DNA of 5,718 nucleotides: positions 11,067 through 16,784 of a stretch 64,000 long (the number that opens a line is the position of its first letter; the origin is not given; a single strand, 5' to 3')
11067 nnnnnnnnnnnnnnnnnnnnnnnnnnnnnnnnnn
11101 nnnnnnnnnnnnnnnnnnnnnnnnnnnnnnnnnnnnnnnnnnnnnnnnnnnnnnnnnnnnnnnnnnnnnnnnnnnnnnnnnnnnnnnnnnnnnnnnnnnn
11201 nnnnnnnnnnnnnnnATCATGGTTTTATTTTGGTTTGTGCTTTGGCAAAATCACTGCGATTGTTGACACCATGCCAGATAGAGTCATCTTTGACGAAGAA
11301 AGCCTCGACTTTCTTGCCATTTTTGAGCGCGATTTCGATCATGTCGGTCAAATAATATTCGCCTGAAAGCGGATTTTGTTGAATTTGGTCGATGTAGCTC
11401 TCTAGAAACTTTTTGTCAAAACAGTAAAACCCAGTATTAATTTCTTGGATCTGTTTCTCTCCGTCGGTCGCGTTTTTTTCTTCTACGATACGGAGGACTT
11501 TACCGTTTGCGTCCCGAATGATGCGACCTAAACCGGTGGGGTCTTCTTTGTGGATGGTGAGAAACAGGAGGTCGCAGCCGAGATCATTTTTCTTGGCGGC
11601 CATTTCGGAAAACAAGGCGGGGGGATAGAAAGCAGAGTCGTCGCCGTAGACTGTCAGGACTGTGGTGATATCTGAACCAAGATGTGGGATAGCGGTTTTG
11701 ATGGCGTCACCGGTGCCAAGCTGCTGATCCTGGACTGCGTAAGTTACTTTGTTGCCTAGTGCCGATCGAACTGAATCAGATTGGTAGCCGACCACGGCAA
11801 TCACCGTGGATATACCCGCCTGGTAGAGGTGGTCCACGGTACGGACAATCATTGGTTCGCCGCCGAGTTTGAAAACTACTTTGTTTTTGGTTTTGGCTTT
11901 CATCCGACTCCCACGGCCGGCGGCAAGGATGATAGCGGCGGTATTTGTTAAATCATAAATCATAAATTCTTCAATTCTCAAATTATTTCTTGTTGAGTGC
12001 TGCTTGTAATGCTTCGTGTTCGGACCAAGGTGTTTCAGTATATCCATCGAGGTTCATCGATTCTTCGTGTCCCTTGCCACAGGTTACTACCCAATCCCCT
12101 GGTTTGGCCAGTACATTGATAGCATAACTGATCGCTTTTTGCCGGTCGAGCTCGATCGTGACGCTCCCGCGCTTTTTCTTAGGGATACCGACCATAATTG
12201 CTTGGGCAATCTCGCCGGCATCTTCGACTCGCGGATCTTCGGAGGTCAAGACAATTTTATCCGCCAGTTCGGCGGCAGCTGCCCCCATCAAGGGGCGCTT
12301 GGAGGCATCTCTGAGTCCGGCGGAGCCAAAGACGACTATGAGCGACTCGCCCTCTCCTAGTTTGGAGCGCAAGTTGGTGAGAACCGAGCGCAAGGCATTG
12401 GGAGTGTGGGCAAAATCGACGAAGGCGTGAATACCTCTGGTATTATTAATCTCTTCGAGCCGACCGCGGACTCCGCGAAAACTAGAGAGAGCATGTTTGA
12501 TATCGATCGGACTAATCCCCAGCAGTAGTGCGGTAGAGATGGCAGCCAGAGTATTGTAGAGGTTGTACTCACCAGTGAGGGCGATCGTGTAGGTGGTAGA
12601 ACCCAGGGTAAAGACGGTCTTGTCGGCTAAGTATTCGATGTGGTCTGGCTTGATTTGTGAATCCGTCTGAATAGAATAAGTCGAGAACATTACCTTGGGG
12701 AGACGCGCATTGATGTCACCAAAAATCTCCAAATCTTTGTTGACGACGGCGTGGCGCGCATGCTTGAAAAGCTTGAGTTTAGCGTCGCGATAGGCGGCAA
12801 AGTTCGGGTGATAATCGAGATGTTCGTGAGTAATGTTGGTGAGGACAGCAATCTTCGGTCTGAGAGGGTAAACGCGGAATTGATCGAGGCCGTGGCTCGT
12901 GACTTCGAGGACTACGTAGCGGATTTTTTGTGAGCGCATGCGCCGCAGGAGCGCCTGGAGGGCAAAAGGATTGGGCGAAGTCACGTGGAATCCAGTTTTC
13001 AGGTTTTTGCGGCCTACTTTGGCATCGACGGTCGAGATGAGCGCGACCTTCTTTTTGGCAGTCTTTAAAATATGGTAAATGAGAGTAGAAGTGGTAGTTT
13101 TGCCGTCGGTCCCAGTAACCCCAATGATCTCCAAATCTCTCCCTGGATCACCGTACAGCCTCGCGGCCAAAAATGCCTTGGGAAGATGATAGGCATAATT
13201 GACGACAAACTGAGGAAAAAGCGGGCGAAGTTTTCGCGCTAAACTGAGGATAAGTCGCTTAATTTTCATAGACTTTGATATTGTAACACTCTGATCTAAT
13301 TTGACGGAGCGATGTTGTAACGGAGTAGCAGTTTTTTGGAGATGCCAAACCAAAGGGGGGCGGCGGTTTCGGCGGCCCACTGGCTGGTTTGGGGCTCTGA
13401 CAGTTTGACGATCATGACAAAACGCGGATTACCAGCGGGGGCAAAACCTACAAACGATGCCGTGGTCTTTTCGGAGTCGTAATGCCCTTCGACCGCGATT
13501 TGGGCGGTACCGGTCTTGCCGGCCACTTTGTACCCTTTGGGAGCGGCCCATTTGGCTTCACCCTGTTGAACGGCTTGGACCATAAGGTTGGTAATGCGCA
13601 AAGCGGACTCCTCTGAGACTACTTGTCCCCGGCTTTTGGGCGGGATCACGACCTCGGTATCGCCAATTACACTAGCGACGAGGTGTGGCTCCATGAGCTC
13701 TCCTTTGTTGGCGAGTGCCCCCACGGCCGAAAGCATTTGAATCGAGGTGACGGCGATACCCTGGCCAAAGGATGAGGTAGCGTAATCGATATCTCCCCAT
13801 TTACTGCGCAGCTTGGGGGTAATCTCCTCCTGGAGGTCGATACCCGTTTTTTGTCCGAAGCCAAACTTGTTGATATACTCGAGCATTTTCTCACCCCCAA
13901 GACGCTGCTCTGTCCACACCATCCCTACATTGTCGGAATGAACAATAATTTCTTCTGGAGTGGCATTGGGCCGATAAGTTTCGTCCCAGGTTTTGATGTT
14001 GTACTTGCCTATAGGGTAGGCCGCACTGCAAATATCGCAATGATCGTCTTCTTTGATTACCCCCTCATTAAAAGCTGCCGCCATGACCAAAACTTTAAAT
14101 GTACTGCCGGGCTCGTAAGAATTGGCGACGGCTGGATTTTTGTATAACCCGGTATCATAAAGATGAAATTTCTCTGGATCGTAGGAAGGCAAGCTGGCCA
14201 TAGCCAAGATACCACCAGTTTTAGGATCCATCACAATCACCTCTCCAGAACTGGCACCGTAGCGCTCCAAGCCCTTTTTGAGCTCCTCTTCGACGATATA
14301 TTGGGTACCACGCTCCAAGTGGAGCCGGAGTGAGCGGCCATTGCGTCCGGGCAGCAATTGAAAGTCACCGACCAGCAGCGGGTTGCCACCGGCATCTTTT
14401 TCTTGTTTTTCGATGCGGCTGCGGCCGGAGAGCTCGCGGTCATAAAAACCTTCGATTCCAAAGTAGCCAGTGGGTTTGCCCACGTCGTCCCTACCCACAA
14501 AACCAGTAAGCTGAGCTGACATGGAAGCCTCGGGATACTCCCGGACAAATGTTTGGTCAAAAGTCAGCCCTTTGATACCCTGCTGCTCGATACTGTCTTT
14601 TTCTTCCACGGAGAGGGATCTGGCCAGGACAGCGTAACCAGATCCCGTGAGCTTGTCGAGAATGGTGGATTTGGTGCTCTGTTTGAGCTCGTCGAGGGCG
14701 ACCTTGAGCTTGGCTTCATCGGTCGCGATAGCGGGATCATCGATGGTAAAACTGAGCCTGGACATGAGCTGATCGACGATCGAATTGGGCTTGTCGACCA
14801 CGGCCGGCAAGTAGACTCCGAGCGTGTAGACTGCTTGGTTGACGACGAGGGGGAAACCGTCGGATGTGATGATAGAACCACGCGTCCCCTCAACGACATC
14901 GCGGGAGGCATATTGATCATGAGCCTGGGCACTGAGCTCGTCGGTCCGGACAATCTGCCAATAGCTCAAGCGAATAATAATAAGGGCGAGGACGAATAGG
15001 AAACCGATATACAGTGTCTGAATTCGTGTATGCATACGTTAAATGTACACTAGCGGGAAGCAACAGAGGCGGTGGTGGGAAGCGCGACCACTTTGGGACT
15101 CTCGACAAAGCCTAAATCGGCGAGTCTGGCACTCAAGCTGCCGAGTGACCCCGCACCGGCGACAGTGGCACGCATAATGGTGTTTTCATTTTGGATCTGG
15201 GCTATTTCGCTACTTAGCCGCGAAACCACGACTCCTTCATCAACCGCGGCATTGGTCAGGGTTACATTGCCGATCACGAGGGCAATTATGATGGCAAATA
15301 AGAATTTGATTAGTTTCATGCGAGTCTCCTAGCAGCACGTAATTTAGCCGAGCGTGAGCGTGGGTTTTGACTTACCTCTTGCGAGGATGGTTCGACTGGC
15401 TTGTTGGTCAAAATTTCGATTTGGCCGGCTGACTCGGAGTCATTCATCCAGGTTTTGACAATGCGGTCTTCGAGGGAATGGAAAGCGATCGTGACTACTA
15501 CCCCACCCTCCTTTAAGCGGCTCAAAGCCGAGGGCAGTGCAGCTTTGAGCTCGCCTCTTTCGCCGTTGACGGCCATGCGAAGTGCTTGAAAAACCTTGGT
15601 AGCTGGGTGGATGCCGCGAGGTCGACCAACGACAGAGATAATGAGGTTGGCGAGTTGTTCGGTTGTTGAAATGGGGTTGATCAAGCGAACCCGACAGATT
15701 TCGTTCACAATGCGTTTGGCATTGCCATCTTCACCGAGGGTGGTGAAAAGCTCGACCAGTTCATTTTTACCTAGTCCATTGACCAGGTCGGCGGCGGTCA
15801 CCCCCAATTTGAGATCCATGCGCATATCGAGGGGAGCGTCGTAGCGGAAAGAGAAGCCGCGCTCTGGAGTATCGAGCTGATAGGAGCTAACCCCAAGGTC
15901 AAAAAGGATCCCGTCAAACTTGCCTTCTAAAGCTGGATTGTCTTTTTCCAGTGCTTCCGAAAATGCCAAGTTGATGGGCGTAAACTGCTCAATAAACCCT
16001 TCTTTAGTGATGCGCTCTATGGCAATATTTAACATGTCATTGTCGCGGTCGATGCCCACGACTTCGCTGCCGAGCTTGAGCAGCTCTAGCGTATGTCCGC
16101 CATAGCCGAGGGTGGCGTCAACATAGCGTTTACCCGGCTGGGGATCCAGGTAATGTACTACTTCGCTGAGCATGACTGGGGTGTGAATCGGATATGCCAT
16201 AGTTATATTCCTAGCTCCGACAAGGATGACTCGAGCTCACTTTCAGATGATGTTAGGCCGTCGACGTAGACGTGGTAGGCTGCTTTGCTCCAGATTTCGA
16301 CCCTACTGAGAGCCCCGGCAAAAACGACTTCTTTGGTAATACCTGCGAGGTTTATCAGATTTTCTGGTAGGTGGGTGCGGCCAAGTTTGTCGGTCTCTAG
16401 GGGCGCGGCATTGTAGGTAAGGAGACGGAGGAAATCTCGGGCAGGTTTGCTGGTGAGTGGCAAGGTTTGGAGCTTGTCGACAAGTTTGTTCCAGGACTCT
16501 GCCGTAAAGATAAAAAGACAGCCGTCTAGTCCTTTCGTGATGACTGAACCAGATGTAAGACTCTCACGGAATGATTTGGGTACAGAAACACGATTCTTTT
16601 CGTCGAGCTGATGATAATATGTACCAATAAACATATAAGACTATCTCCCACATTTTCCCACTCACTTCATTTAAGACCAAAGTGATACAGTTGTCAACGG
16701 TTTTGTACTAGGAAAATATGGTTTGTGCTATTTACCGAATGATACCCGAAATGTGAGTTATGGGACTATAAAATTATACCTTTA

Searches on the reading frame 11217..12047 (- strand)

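Call 19: search_protein_families(library=pfam, proteins=[window:11217-12047:-], max_evalue=0.0001)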
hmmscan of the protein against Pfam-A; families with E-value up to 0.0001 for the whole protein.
window:11217-12047:- (276 aa): 3 families
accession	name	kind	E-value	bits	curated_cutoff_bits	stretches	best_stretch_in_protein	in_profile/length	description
PF00483.29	NTP_transferase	-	4.8e-23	82.4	21.2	1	38-274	2-242/245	Nucleotidyl transferase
PF12804.13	NTP_transf_3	-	1.4e-16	61.5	27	1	38-169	1-127/160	MobA-like NTP transferase domain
PF01128.25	IspD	-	5.3e-07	30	27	1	37-99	2-65/221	2-C-methyl-D-erythritol 4-phosphate cytidylyltransferase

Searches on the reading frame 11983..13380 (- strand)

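Call 20: search_protein_families(library=pfam, proteins=[window:11983-13380:-], max_evalue=0.0001)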
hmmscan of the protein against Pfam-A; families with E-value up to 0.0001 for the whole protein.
window:11983-13380:- (465 aa): 2 families
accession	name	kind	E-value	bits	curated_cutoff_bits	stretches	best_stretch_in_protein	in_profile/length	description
PF08245.18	Mur_ligase_M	-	6.2e-45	154.1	24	1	88-283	1-199/200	Mur ligase middle domain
PF02875.26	Mur_ligase_C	-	1.8e-28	100.4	28.4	1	306-437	1-127/127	Mur ligase, glutamate ligase domain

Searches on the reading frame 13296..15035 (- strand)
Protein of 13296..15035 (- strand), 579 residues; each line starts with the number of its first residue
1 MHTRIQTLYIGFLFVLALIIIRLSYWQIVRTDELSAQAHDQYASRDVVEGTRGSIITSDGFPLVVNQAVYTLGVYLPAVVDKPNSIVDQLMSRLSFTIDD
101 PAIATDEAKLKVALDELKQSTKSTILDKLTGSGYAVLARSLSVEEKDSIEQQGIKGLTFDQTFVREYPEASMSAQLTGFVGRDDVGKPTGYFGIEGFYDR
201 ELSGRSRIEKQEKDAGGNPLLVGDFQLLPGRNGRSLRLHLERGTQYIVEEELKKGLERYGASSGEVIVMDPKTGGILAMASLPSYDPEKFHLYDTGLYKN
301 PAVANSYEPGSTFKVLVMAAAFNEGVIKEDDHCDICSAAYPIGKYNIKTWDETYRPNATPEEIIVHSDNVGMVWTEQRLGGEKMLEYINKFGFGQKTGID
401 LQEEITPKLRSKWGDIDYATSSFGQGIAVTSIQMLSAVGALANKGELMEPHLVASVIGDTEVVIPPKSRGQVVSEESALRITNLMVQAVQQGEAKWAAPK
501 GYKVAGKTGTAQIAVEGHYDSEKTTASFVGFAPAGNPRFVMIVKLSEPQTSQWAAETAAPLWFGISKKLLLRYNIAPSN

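Call 20: search_protein_families(library=pfam, proteins=[window:13296-15035:-], max_evalue=0.0001)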
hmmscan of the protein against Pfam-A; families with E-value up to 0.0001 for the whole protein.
window:13296-15035:- (579 aa): 3 families
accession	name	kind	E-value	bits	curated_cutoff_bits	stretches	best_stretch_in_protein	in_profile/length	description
PF00905.27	Transpeptidase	-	1.3e-77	261.4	22.1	1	266-560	3-292/299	Penicillin binding protein transpeptidase domain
PF03717.20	PBP_dimer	-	3.8e-14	53.9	24.4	1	49-220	3-176/180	Penicillin-binding Protein dimerisation domain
PF13354.11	Beta-lactamase2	-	1.1e-05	25.3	22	0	306-512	20-191/214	Beta-lactamase enzyme family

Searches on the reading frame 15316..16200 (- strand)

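Call 20: search_protein_families(library=pfam, proteins=[window:15316-16200:-], max_evalue=0.0001)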
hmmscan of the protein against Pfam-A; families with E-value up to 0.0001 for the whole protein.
window:15316-16200:- (294 aa): 3 families
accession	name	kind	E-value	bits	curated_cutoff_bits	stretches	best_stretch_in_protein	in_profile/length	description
PF01795.25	Methyltransf_5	-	6.4e-88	295.6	27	1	6-292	4-308/309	MraW methylase family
PF13847.12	Methyltransf_31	-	1.9e-05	24.9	27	0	22-100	3-80/145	Methyltransferase domain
PF13649.12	Methyltransf_25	-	3.2e-05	25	27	1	28-100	3-70/97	Methyltransferase domain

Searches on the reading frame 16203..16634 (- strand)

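Call 20: search_protein_families(library=pfam, proteins=[window:16203-16634:-], max_evalue=0.0001)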
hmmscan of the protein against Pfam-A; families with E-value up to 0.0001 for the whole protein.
window:16203-16634:- (143 aa): 1 family
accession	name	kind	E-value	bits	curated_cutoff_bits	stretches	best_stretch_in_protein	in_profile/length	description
PF02381.23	MraZ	-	1.5e-29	102.2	23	2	1-70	1-71/72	MraZ protein, putative antitoxin-like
